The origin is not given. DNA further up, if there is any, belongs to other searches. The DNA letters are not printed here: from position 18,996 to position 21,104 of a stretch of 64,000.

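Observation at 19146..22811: Processive GT2 synthase (QxxRW) convergent with a multi-TM LCP ligase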

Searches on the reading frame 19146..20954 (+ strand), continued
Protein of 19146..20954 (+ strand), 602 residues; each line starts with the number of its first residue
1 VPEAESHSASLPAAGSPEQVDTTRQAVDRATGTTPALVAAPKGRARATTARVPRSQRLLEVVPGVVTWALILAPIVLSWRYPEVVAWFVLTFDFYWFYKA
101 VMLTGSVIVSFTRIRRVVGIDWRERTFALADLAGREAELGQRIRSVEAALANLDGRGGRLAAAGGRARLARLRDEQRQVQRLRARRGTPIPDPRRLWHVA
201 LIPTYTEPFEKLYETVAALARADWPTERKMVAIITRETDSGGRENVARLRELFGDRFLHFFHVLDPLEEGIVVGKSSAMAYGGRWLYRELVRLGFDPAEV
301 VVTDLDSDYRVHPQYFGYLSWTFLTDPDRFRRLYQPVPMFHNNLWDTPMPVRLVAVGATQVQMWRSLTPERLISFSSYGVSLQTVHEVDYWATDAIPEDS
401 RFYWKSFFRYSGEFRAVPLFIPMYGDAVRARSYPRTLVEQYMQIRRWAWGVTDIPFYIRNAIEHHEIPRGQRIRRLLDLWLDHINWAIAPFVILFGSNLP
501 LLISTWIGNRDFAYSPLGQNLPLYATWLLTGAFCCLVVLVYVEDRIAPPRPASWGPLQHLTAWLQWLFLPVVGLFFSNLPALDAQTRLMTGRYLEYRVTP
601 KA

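Call 41: find_homologous_proteins(query=A4, max_evalue=1e-10)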
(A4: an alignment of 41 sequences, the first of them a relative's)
Query A4 (41 sequences) (579 aa, profile of the alignment): 7624 proteins with E <= 1e-10 among 8000 candidates; the best 120 are listed.
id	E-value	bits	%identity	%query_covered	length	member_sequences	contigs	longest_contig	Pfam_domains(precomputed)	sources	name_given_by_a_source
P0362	2.4e-230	784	60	95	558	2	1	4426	-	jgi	jgi:cellulose synthase/poly-beta-1,6-N-acetylglucosamine synthase-like glycosyltransferase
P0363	2.5e-229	780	62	95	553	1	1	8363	-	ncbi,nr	ncbi:MAG TPA: hypothetical protein VHQ86_04120 [Candidatus Saccharimonadia bacterium]|nr:hypothetica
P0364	9.5e-228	775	60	95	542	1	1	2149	-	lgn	-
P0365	3.2e-227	774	68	96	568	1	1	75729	-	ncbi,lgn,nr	ncbi:MAG TPA: glycosyltransferase family 2 protein [Candidatus Dormibacteraeota bacterium]|nr:glycos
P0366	2.6e-226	771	63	95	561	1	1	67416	-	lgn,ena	-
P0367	3.5e-226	770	62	97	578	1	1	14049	-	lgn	-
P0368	1.0e-225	769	61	95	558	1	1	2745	-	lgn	-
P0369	1.3e-225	768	55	95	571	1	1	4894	-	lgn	-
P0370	1.8e-225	768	59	95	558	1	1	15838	-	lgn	-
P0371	2.2e-225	767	100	100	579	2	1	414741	-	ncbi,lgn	-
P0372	2.6e-225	767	53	95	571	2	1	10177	-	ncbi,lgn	-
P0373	3.2e-225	767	60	95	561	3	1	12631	PF13632.13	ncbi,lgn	-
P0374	9.0e-225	765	61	95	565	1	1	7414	-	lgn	-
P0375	1.5e-224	765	53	95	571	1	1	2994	-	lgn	-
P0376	1.6e-224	765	61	95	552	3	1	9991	-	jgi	jgi:cellulose synthase/poly-beta-1,6-N-acetylglucosamine synthase-like glycosyltransferase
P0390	4.0e-223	760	52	95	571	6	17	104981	PF13632.13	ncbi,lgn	-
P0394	5.9e-223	759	59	95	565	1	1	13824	PF13632.13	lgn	-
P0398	7.0e-223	759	64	97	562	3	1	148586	PF13632.13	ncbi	-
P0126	1.1e-222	759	58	96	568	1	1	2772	-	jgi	jgi:hypothetical protein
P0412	1.3e-221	755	61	97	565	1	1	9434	PF13632.13,PF13641.13,PF00535.33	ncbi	ncbi:MAG TPA: glycosyltransferase family 2 protein [Candidatus Saccharimonadia bacterium]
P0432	8.2e-221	752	57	95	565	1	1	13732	PF13632.13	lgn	-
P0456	6.6e-220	749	62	95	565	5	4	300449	PF13632.13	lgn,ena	-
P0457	6.7e-220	749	42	95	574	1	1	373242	-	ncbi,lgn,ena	-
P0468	1.3e-219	748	46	94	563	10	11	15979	-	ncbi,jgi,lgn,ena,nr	ncbi:hypothetical protein COZ97_02960 [bacterium CG_4_8_14_3_um_filter_33_28]|nr:MAG: hypothetical p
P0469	1.4e-219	748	64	97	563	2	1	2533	PF13632.13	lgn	-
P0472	1.7e-219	748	51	95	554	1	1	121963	-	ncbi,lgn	-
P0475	2.2e-219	748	64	97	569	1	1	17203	PF13632.13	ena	-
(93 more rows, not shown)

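Call 42: find_encoding_contigs(protein=P0457, flank=5000, max_places=1)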
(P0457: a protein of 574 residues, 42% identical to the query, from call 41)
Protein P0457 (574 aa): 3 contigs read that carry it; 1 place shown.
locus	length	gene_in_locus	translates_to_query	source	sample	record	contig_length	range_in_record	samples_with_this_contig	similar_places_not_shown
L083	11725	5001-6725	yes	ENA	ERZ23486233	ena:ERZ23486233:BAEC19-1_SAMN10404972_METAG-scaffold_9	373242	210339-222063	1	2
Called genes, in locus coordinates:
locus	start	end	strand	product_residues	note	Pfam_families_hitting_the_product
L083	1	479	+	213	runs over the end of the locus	-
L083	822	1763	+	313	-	PF13623:SurA_N_2, PF13624:SurA_N_3, PF09312:SurA_N (faint), PF13145:Rotamase_2, PF00639:Rotamase, PF13616:Rotamase_3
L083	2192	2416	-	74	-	-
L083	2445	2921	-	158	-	PF01988:VIT1 (weak)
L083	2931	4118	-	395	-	PF25371:DUF7884, PF02353:CMAS, PF13489:Methyltransf_23, PF13847:Methyltransf_31 (weak), PF08241:Methyltransf_11, PF08242:Methyltransf_12, PF13649:Methyltransf_25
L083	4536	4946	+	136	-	-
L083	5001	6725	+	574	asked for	-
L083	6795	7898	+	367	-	PF00953:Glycos_transf_4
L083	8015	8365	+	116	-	-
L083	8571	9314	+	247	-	PF01386:Ribosomal_L25p, PF14693:Ribosomal_TL5_C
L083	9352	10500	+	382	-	PF11258:DUF3048, PF17479:DUF3048_C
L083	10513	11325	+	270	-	PF01177:Asp_Glu_race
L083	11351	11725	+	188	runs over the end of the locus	-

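Call 43: find_encoding_contigs(protein=P0472, flank=5000, max_places=1)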
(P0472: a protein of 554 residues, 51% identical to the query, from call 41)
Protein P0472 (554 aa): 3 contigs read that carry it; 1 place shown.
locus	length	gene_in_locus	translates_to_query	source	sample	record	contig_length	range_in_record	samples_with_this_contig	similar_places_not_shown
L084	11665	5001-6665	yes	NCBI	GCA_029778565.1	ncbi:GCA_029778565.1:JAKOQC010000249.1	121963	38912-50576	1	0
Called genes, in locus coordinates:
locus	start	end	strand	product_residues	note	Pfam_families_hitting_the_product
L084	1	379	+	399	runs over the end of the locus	-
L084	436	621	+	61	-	-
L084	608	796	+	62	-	-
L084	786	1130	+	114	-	PF04026:SpoVG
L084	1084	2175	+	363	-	-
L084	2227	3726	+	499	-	PF00239:Resolvase, PF07508:Recombinase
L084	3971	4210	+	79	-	-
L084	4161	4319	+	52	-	-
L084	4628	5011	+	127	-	-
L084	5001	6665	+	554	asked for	-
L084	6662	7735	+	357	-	PF00953:Glycos_transf_4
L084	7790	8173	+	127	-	-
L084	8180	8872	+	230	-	PF01386:Ribosomal_L25p, PF14693:Ribosomal_TL5_C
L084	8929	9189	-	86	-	-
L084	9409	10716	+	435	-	PF00817:IMS, PF11799:IMS_C (weak)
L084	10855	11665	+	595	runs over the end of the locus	-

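Call 44: find_encoding_contigs(protein=P0390, flank=5000, max_places=1)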
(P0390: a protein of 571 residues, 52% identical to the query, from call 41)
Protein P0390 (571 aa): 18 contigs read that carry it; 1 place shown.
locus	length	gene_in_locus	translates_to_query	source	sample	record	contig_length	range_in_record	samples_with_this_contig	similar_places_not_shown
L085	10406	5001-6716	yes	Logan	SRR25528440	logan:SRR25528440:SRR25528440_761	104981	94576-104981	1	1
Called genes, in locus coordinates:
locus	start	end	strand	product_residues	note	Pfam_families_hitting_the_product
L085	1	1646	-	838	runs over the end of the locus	PF17900:Peptidase_M1_N, PF01433:Peptidase_M1, PF11838:ERAP1_C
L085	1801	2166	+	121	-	-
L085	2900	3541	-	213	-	-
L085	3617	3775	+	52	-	-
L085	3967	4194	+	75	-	-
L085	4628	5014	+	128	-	-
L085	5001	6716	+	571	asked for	PF13632:Glyco_trans_2_3 (faint)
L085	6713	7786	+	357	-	PF00953:Glycos_transf_4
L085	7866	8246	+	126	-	-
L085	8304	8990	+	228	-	PF01386:Ribosomal_L25p, PF14693:Ribosomal_TL5_C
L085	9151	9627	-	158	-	PF22811:Zn_ribbon_NrdR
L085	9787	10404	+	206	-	?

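Call 45: find_encoding_contigs(protein=P0468, flank=5000, max_places=1)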
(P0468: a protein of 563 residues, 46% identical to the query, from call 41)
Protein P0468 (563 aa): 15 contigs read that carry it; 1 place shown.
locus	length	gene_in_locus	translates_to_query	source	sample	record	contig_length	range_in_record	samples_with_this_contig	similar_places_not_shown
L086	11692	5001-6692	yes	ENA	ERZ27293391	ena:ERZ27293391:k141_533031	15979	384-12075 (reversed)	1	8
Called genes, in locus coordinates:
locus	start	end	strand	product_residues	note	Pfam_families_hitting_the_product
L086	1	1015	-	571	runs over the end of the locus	PF12706:Lactamase_B_2 (weak), PF22505:RNase_J_b_CASP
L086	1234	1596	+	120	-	PF00329:Complex1_30kDa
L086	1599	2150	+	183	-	PF01966:HD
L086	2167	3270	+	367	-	PF00374:NiFeSe_Hases, PF00346:Complex1_49kDa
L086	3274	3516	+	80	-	PF01155:HypA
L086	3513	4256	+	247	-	PF13484:Fer4_16 (faint), PF12797:Fer4_2 (faint), PF01058:Oxidored_q6, PF00037:Fer4 (weak), PF12837:Fer4_6 (weak), PF12838:Fer4_7, PF13187:Fer4_9, PF00037:Fer4 (weak), +1 more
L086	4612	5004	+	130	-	-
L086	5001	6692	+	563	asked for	-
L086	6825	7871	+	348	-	PF00953:Glycos_transf_4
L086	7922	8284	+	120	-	-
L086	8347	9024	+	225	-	PF01386:Ribosomal_L25p, PF14693:Ribosomal_TL5_C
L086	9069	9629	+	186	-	-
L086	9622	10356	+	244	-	PF02535:Zip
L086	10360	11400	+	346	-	PF01594:AI-2E_transport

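Call 46: predict_structure(alignment_id=A2)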
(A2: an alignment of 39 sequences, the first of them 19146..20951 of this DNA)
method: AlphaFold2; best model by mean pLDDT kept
length: 602 residues; sequences in the alignment: 39
mean_pLDDT: 89.4   pTM: 0.87
mean pLDDT of the five models: 89.4, 88.3, 88.0, 87.2, 87.0
residues with pLDDT >= 90: 485; 70-90: 59; 50-70: 9; < 50: 49
segments of 3 or more residues with pLDDT < 50: 1-49
pLDDT, mean of each block of 10 residues (from residue 1): 33 38 38 42 44 90 97 94 94 94 97 95 97 96 95 75 88 94 87 98 93 97 98 95 97 98 93 91 98 98 97 98 97 97 96 96 94 90 98 87 96 97 96 95 94 96 98 96 94 88 89 94 92 94 95 96 93 96 97 81 67
secondary structure, 60 per line:
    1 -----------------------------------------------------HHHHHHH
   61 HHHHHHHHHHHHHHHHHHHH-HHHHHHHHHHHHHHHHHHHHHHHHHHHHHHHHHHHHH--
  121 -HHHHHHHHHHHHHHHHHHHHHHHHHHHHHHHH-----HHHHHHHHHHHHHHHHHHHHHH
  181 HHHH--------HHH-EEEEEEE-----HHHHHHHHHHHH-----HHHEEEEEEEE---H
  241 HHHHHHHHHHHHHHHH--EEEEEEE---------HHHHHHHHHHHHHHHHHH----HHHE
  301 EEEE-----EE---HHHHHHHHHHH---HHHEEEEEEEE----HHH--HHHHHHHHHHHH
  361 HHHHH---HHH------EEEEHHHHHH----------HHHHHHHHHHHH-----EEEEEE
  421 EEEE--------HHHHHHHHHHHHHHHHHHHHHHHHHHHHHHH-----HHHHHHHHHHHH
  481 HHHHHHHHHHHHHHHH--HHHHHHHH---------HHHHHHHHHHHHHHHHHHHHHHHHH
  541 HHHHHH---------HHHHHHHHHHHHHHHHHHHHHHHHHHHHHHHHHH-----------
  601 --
elements in order: H54-80 H82-118 H122-153 H159-184 E197-203 H209-220 E229-236 H240-256 E259-265 H275-292 E300-304 H315-325 E332-339 H349-365 E378-381 H382-387 H398-409 E415-424 H433-463 H469-496 H499-506 H516-546 H556-589

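Call 48: fold_search(model_id=the predicted structure, library=pdb)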
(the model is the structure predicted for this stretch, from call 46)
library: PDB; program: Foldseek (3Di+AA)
matches with E <= 10: 779; with E <= 0.001: 174
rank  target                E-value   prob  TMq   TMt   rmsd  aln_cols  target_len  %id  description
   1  9b8v_E                1.6e-09  1.00  0.44  0.32  20.2       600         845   15  AlphaFold2 informed cryo-EM model of the E. coli cellulose synthase BcsAG3B6 complex (released 2025-02-19)
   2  8smp_A                1.6e-09  1.00  0.39  0.44  15.6       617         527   11  Xenopus laevis hyaluronan synthase 1, UDP-bound, gating loop inserted state (released 2024-05-01)
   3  7sp7_A                3.8e-09  1.00  0.38  0.44  17.2       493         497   12  Chlorella virus hyaluronan synthase inhibited by UDP (released 2022-04-06)
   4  6yv7_B                4.5e-09  1.00  0.37  0.60  15.4       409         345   14  Mannosyltransferase PcManGT from Pyrobaculum calidifontis (released 2020-07-22)
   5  7sp8_A                5.7e-09  1.00  0.37  0.43  15.2       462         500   12  Chlorella virus Hyaluronan Synthase bound to UDP-GlcNAc (released 2022-04-06)
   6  6yv7_A                6.8e-09  1.00  0.37  0.61  15.1       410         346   16  Mannosyltransferase PcManGT from Pyrobaculum calidifontis (released 2020-07-22)
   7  9yq4_A                7.8e-09  1.00  0.38  0.46  17.4       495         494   11  Chlorella virus hyaluronan synthase bound to a proofreading UDP-GlcA (released 2025-12-10)
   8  9yq5_A                8.1e-09  1.00  0.38  0.45  16.9       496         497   12  Chlorella virus hyaluronan synthase bound to an inserted UDP-GlcA (released 2025-12-10)
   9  8smm_A                9.7e-09  1.00  0.39  0.46  17.0       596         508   12  Xenopus laevis hyaluronan synthase 1 (released 2024-05-01)
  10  8smn_A                1.0e-08  1.00  0.35  0.40  19.9       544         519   12  Xenopus laevis hyaluronan synthase 1, nascent HA polymer bound state (released 2024-05-01)
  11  7sp9_A                1.1e-08  1.00  0.38  0.45  15.2       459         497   13  Chlorella virus Hyaluronan Synthase in the GlcNAc-primed channel-closed state (released 2022-04-06)
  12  8sne_A                1.3e-08  1.00  0.38  0.46  16.8       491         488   12  Chlorella virus Hyaluronan Synthase bound to GlcA extended GlcNAc primer and UDP (released 2024-05-01)
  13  8snc_A                1.8e-08  1.00  0.39  0.47  17.1       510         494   13  Chlorella virus Hyaluronan Synthase bound to GlcA extended GlcNAc primer (released 2024-05-01)
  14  9yq2_A                1.8e-08  1.00  0.38  0.46  18.6       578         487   12  Chlorella virus hyaluronan synthase bound to DDM (released 2025-12-10)
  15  9fmz_A                1.8e-08  1.00  0.37  0.28  23.7       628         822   16  Cryo-EM structure of the c-di-GMP-bound synthase:pEtN transferase complex (BcsA-Bct-G3) from the E. coli cellulose sec (released 2024-10-16)
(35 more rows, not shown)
